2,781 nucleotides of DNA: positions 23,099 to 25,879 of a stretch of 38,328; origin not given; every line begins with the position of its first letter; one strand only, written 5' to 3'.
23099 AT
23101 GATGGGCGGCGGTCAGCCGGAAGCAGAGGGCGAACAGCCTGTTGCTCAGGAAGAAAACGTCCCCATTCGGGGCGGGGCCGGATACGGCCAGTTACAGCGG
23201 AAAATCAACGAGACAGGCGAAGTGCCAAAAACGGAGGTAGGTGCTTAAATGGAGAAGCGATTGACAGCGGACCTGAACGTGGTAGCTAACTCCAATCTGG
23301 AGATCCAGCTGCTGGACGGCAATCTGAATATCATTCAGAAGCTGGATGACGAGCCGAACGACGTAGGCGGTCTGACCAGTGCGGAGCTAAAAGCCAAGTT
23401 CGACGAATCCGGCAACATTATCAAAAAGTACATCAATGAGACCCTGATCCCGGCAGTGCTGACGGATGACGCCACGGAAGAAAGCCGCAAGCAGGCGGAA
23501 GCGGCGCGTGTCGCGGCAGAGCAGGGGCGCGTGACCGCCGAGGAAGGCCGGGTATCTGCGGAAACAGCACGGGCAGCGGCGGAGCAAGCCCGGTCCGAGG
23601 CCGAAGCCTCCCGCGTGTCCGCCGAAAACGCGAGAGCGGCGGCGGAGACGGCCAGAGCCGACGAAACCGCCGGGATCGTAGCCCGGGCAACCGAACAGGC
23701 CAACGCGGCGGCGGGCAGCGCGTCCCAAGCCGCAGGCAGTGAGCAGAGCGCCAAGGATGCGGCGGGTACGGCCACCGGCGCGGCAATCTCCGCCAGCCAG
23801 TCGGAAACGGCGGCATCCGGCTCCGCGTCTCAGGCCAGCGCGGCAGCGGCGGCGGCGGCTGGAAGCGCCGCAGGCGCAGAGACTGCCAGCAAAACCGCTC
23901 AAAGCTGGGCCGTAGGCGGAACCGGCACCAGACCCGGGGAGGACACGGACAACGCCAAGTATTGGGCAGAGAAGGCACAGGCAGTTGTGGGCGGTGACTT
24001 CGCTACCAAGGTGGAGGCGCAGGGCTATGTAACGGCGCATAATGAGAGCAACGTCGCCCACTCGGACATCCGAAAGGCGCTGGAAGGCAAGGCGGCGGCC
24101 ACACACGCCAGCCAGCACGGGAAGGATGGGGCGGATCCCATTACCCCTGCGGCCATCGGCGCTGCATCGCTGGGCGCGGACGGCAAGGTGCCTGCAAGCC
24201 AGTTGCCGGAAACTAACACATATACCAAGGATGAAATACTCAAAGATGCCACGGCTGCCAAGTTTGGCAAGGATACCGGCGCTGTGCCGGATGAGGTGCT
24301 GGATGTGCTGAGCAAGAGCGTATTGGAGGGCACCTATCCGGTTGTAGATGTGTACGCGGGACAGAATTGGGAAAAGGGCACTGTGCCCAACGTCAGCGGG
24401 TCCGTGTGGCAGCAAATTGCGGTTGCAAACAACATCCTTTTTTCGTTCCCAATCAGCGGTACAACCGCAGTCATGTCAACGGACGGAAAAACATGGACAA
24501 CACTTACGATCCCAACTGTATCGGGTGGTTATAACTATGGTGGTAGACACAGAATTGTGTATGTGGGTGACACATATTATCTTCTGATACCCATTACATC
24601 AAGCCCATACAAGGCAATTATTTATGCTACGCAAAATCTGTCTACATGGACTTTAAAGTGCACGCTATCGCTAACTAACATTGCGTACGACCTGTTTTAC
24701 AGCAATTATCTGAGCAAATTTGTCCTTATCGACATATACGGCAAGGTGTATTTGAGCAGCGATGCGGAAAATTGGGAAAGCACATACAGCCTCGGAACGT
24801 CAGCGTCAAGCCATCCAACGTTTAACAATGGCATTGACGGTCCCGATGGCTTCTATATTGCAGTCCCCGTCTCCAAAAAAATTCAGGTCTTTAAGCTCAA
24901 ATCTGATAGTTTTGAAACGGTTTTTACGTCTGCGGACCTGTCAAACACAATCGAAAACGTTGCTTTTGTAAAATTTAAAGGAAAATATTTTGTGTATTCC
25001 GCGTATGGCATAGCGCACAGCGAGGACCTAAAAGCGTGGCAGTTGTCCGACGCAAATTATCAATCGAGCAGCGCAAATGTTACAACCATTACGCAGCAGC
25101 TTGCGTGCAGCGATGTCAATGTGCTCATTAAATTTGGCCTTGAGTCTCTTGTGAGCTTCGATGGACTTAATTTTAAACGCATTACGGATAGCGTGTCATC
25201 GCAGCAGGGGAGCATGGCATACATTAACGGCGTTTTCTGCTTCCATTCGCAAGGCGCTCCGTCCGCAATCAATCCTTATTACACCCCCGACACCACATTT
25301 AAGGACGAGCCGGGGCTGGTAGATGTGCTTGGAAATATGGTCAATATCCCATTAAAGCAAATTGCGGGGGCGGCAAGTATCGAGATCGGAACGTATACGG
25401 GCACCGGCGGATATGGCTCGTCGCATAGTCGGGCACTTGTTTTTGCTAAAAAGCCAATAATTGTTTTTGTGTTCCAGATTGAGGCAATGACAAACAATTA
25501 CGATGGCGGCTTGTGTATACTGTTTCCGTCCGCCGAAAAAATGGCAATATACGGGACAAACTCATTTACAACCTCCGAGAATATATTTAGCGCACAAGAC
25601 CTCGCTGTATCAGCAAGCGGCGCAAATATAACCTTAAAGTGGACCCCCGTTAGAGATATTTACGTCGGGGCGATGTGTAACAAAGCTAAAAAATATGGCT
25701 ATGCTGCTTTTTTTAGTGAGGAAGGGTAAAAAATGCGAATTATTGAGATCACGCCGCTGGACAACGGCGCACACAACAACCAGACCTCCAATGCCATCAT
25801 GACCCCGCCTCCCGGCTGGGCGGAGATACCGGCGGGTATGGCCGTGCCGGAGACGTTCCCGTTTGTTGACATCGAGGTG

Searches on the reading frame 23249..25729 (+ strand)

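Call 18: search_protein_families(library=phrogs, proteins=[window:23249-25729:+], max_evalue=0.001)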
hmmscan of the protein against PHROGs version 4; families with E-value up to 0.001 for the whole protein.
window:23249-25729:+ (826 aa): 4 families
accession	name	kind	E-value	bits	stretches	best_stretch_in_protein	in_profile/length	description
phrog_21457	-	unknown function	5.2e-06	26.7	1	72-128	133-189/435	-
phrog_17134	-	unknown function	7.7e-06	25.2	1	71-139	220-288/739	-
phrog_23208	-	head and packaging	8.2e-06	25.2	1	79-147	233-308/840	virion structural protein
phrog_17196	-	other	0.00021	21.5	1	203-259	179-233/356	kinase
